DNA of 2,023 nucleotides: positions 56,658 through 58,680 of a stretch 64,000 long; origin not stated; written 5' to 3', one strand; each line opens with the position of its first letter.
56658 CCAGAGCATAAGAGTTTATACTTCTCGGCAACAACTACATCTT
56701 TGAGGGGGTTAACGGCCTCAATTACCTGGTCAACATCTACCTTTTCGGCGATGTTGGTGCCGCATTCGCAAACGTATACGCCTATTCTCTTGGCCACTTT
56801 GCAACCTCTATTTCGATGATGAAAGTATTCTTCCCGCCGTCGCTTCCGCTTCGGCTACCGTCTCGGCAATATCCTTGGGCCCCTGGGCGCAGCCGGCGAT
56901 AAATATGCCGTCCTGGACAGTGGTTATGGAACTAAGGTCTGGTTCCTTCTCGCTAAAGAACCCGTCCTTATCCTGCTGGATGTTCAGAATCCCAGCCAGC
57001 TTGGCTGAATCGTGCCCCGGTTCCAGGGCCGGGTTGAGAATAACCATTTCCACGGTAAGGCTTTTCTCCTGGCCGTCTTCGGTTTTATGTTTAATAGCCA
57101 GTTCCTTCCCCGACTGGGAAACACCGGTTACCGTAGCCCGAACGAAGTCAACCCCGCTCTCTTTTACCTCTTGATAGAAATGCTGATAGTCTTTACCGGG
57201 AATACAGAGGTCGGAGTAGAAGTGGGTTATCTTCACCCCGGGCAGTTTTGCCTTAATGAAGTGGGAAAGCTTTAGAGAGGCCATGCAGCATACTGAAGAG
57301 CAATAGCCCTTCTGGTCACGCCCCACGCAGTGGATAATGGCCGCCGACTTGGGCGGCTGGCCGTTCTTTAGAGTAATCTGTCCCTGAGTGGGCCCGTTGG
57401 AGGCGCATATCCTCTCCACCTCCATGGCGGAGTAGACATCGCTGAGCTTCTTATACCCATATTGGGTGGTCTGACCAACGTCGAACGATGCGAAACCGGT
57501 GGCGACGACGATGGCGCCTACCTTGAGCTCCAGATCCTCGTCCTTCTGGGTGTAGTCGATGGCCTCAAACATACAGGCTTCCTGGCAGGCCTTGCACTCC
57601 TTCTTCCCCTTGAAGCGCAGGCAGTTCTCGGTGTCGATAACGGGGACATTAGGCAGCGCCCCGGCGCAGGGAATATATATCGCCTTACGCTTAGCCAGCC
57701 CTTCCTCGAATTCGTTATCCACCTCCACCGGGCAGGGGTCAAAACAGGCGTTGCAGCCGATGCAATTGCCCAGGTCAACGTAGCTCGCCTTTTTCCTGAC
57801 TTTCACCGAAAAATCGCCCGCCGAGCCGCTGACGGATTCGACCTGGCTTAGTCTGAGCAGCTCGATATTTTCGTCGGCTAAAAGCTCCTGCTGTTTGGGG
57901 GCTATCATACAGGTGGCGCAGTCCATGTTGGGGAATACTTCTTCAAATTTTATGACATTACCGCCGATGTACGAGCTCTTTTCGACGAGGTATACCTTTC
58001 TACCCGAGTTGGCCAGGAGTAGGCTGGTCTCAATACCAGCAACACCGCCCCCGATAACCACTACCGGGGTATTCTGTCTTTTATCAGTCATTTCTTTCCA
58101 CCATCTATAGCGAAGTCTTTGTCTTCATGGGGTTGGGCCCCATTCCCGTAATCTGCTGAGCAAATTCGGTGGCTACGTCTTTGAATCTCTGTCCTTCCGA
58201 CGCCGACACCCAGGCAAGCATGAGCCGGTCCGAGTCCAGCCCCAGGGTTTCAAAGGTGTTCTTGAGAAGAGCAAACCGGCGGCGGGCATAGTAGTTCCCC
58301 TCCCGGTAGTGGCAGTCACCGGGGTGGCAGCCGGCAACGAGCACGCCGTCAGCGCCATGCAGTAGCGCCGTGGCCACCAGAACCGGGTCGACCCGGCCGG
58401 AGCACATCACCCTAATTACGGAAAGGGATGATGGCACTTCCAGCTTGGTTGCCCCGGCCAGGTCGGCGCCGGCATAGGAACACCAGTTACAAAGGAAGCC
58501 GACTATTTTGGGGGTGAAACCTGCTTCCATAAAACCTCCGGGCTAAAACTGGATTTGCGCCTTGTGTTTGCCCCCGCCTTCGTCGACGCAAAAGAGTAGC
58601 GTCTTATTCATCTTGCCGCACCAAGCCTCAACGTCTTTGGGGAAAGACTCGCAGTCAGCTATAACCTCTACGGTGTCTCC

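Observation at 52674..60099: Candidate new system: HdrBC-less HdrA/MvhD/FdhB complex with embedded TusA-DsrE sulfur relay under a CstR-like repressor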

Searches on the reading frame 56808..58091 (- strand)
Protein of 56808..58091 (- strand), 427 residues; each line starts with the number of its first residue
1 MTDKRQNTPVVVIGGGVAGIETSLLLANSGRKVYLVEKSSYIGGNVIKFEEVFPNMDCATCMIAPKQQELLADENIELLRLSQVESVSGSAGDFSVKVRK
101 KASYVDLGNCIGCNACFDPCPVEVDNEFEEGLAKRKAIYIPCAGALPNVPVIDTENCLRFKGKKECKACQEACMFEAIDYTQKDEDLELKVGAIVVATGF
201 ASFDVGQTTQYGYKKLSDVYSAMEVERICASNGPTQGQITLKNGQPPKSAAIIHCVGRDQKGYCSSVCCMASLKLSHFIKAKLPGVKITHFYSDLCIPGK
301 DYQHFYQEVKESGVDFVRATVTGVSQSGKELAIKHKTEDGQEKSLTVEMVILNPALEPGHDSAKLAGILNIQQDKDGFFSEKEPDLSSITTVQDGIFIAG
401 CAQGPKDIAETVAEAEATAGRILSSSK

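Call 3: search_protein_families(library=pfam, proteins=[window:56808-58091:-], max_evalue=0.01)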
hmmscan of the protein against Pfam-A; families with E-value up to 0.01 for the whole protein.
window:56808-58091:- (427 aa): 17 families
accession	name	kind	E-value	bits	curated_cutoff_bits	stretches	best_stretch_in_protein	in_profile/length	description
PF07992.20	Pyr_redox_2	-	7.9e-10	39.1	26.1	1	6-92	139-214/291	Pyridine nucleotide-disulphide oxidoreductase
PF12831.13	FAD_oxidored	-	3.7e-07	30.2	27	1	10-46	2-38/416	FAD dependent oxidoreductase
PF00070.33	Pyr_redox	-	4.7e-06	27.5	22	1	10-92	2-71/82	Pyridine nucleotide-disulphide oxidoreductase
PF13450.12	NAD_binding_8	-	1.8e-05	25.4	21.9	1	12-50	1-39/68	NAD(P)-binding Rossmann-like domain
PF01266.30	DAO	-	2.5e-05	24.4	27.9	1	10-44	2-37/353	FAD dependent oxidoreductase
PF00890.30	FAD_binding_2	-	9.4e-05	22.2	20.4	1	10-45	2-37/414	FAD binding domain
PF12838.12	Fer4_7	-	0.00011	23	27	1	109-177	1-52/52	4Fe-4S dicluster domain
PF01134.28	GIDA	-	0.00012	21.7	22.1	1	10-41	2-29/391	Glucose inhibited division protein A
PF14697.11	Fer4_21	-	0.00057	20.4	35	1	100-122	31-53/59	4Fe-4S dicluster domain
PF03486.20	HI0933_like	-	0.00061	19.8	50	1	10-43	3-36/244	HI0933-like protein Rossmann domain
PF01494.25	FAD_binding_3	-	0.00068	19.4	22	1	8-39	2-33/349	FAD binding domain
PF12797.12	Fer4_2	-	0.0017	18.6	24.5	1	104-122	4-22/22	4Fe-4S binding domain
PF00037.32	Fer4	-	0.0019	18.4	21.1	1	104-123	2-21/24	4Fe-4S binding domain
PF13738.12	Pyr_redox_3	-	0.0024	17.6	30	0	6-46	163-203/305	Pyridine nucleotide-disulphide oxidoreductase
PF13237.11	Fer4_10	-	0.0037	17.6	25.5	1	104-130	3-30/53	4Fe-4S dicluster domain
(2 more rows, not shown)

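Call 7: search_protein_families(library=ncbifam, proteins=[window:56808-58091:-], max_evalue=0.001)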
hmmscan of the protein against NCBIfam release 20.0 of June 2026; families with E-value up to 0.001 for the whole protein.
window:56808-58091:- (427 aa): 38 families (the best 25 are shown)
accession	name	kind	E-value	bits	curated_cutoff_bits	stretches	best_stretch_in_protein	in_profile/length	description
NF040770.1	hetero_SS_HdrA2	exception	8.2e-130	434.2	1100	1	7-422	139-556/777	CoB-CoM heterodisulfide reductase HdrA2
NF041778.1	hetero_SS_HdrA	equivalog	3e-109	366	1400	1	9-421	144-565/771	ferredoxin:CoB-CoM heterodisulfide reductase subunit HdrA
NF041891.1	hdrA_Methbact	equivalog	1e-100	338.1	1300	1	6-422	132-552/762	ferredoxin:CoB-CoM heterodisulfide reductase subunit HdrA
TIGR03315.1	Se_ygfK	equivalog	4.1e-07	27.8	835.3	1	5-108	535-626/1012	putative selenate reductase subunit YgfK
NF045599.1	bili_reduct_long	exception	1.9e-06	26.4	750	1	4-46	378-420/641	bilirubin reductase, long form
TIGR01350.1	lipoamide_DH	equivalog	2e-06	26.8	408.8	0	9-45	3-38/461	dihydrolipoyl dehydrogenase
TIGR01813.1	flavo_cyto_c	subfamily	2e-06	26.8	285.45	1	9-48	1-41/444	flavocytochrome c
TIGR02734.1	crtI_fam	subfamily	3.2e-06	26.1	238.1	1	10-51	1-42/504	phytoene desaturase family protein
NF009477.0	PRK12843.1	equivalog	4.1e-06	25.5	758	1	4-45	13-54/578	FAD-dependent oxidoreductase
TIGR03467.1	HpnE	equivalog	6.9e-06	25.6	283.05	1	10-50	1-41/430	hydroxysqualene dehydroxylase HpnE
TIGR01372.1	soxA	subfamily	9e-06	23.7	1164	1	8-81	169-241/996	sarcosine oxidase subunit alpha family protein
NF004789.0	PRK06134.1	subfamily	1.4e-05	23.8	747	1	4-45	9-50/581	FAD-dependent oxidoreductase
NF045637.1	carotdesatCrtDProt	equivalog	1.9e-05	23.4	580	1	10-50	1-41/485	1-hydroxycarotenoid 3,4-desaturase CrtD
TIGR02053.1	MerA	equivalog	2e-05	23.8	454.45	1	4-99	164-247/465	mercury(II) reductase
NF003437.0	PRK04965.1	equivalog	2e-05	23.8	392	1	6-99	140-221/378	NADH:flavorubredoxin reductase NorW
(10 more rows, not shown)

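Call 15: find_encoding_contigs(protein=window:56808-58091:-, flank=10000, max_places=6)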
Protein window:56808-58091:- (427 aa): no gene with exactly this product is on record in the collection.

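Call 50: search_solved_structures(query=window:56808-58091:-, max_evalue=1e-20, show_alignments=5)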
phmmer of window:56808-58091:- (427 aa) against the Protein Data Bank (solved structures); distinct sequences matched with E-value up to 1e-20: 6.
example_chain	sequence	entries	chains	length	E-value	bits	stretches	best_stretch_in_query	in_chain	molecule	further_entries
8rvv_A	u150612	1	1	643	1.3e-94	320.5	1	10-421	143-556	H(2):CoB-CoM heterodisulfide,ferredoxin reductase subunit A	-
8rvu_a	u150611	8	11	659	1.4e-94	320.4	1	10-421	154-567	H(2):CoB-CoM heterodisulfide,ferredoxin reductase subunit A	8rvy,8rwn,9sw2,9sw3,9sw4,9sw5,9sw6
9sfi_A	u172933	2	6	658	3.5e-92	312.6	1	10-422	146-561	CoB--CoM heterodisulfide reductase iron-sulfur subunit A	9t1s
5odc_A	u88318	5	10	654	4.3e-89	302.4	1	10-422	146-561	Heterodisulfide reductase, subunit A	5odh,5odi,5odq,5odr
7bkb_A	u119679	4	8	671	4.8e-82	279.2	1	10-420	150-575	CoB--CoM heterodisulfide reductase iron-sulfur subunit A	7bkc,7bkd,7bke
6tjr_A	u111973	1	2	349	4.7e-34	121.1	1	189-424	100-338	Fumarate reductase/succinate dehydrogenase flavoprotein domain protein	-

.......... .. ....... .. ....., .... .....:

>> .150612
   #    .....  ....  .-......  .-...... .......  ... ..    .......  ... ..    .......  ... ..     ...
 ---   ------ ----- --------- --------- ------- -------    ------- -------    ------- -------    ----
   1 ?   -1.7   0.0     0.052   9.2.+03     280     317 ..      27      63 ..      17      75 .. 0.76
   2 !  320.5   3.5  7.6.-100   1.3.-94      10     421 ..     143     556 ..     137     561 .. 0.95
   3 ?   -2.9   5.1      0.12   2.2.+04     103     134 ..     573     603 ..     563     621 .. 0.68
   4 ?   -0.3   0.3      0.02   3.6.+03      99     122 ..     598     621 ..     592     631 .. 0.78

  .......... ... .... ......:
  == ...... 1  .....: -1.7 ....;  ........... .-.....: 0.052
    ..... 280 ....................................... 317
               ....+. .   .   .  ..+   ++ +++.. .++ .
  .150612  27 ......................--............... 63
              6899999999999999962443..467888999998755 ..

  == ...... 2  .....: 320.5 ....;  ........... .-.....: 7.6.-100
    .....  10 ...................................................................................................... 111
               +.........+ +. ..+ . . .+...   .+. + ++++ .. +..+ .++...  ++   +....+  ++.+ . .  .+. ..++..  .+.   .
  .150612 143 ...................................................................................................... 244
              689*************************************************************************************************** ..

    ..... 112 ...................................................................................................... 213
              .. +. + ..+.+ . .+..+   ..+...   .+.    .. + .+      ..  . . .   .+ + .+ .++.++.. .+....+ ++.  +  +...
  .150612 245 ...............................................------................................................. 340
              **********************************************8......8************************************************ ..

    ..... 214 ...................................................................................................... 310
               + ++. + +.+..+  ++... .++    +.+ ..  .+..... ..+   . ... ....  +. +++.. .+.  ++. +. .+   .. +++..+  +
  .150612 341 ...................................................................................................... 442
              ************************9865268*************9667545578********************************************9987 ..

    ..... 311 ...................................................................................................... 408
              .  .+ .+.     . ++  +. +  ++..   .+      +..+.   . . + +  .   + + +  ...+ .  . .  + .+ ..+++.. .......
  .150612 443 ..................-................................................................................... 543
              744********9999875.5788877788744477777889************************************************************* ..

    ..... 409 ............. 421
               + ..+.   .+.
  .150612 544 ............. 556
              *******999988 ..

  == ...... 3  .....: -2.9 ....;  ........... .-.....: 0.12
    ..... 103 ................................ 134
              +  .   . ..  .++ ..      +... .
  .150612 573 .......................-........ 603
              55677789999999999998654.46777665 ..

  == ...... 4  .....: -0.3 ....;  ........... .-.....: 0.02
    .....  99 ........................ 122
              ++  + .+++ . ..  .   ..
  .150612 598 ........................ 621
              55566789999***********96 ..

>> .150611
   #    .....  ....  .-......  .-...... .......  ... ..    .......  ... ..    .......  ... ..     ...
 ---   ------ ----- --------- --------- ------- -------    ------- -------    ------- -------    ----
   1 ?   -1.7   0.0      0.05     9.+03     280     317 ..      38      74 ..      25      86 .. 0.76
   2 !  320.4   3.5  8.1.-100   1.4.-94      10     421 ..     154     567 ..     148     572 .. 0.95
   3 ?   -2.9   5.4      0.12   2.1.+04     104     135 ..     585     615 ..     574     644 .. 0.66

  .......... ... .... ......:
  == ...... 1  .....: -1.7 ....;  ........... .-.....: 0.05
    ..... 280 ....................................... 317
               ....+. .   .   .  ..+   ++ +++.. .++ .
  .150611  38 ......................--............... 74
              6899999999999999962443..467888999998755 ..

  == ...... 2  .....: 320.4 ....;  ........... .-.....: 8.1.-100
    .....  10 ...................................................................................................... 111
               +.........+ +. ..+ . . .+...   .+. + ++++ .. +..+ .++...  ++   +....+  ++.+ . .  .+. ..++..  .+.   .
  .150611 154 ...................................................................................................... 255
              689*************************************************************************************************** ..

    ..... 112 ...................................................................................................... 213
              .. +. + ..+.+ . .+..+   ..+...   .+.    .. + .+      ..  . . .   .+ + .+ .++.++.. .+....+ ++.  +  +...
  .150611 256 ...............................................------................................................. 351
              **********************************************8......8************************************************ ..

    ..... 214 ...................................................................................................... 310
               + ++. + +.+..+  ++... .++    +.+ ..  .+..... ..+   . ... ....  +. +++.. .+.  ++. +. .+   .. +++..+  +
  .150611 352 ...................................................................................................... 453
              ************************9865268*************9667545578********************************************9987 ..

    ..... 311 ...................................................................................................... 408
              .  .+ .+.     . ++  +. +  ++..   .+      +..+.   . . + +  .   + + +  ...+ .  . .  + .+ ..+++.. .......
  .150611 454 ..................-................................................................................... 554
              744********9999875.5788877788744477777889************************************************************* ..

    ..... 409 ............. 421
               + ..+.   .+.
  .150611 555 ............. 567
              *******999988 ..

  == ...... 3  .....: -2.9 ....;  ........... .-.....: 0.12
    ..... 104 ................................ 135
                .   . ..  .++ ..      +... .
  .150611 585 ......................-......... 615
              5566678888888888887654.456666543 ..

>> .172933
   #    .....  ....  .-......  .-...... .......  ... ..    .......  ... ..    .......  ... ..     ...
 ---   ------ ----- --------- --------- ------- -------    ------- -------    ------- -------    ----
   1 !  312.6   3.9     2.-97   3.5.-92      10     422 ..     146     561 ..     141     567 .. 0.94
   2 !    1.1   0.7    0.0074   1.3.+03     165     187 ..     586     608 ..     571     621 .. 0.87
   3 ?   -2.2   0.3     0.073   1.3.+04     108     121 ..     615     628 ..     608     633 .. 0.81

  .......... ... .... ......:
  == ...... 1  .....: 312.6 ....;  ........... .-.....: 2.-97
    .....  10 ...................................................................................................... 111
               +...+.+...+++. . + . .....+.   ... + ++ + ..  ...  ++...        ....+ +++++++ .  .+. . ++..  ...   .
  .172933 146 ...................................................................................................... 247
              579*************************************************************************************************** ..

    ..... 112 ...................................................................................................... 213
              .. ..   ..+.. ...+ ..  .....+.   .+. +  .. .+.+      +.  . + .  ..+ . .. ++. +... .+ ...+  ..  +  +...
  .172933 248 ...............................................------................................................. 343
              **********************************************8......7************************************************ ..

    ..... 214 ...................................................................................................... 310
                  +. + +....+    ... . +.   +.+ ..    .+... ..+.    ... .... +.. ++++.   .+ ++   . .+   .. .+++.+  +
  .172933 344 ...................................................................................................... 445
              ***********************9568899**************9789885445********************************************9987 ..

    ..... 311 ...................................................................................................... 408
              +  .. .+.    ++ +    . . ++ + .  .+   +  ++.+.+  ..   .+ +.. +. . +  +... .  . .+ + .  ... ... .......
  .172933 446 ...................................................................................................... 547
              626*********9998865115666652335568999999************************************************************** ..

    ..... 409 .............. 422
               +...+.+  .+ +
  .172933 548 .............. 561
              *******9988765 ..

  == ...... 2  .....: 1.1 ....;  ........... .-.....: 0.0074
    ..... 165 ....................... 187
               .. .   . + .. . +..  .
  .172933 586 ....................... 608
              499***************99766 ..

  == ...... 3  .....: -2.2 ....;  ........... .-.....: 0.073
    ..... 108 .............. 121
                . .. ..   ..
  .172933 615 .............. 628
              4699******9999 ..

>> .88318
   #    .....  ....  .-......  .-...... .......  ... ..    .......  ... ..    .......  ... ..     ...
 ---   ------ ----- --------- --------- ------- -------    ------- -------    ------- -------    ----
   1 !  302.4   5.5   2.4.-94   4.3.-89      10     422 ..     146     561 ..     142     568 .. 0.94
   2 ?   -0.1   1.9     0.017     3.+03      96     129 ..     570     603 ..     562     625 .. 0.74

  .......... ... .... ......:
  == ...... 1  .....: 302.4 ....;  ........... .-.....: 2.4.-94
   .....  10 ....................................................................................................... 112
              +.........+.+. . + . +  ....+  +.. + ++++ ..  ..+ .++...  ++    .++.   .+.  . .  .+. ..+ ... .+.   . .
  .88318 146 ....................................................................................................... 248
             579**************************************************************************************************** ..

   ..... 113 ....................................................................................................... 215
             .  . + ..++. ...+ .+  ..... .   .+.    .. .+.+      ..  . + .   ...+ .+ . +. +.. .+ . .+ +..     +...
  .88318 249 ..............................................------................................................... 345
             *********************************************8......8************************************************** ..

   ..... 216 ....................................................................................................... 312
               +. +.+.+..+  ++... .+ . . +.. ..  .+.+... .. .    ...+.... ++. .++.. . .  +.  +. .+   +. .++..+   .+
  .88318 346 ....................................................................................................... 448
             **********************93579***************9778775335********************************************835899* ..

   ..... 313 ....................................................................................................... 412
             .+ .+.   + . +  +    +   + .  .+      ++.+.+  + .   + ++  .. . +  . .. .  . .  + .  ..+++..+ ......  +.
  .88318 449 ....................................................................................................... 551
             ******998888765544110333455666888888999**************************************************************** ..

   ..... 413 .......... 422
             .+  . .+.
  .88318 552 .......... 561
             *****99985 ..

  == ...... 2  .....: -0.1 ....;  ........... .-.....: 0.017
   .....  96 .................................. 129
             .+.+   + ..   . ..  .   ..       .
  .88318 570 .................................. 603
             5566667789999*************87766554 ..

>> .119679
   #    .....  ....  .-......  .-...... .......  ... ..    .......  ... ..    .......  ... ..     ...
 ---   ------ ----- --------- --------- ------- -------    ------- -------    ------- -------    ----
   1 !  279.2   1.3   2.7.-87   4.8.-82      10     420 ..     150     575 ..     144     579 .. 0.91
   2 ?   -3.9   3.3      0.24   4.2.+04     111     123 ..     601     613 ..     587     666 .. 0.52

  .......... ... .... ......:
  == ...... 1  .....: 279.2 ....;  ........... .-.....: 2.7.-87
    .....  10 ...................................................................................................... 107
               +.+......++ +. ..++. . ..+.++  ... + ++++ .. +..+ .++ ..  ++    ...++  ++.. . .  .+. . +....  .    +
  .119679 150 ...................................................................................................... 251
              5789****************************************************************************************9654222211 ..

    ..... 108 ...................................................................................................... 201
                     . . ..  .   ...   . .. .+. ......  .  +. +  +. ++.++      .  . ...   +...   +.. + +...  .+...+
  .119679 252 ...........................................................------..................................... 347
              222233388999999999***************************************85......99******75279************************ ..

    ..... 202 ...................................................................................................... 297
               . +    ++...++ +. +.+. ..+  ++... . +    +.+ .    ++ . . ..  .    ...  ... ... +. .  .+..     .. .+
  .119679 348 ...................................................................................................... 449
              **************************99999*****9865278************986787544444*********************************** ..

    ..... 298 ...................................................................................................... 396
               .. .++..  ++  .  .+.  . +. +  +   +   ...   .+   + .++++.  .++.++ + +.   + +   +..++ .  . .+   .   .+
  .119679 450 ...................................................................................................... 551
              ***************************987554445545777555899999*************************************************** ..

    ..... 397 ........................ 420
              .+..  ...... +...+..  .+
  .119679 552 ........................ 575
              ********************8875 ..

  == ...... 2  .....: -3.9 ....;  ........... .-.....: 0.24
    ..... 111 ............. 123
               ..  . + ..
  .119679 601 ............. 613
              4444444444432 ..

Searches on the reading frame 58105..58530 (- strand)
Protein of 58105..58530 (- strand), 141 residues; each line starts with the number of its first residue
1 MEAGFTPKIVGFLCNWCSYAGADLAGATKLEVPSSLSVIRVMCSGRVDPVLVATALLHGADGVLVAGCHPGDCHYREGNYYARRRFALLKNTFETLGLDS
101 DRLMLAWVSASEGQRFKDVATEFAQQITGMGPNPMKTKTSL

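Call 3: search_protein_families(library=pfam, proteins=[window:58105-58530:-], max_evalue=0.01)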
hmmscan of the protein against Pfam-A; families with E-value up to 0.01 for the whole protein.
window:58105-58530:- (141 aa): 1 family
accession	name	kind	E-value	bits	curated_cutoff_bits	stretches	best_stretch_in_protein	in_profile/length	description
PF02662.21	FlpD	-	1.9e-51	173.7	22.3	1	9-131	1-123/123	Methyl-viologen-reducing hydrogenase, delta subunit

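Call 7: search_protein_families(library=ncbifam, proteins=[window:58105-58530:-], max_evalue=0.001)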
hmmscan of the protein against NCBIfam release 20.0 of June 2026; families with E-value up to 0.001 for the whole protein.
window:58105-58530:- (141 aa): 3 families
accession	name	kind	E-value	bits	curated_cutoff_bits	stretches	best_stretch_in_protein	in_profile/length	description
NF040770.1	hetero_SS_HdrA2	exception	4.4e-49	167.3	1100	1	6-133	647-774/777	CoB-CoM heterodisulfide reductase HdrA2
NF045873.1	F420_non_VhuD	exception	6.8e-32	110.3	215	1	7-136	2-131/132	F420-non-reducing hydrogenase iron-sulfur subunit VhuD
NF041891.1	hdrA_Methbact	equivalog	4e-11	41.9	1300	1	8-127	645-758/762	ferredoxin:CoB-CoM heterodisulfide reductase subunit HdrA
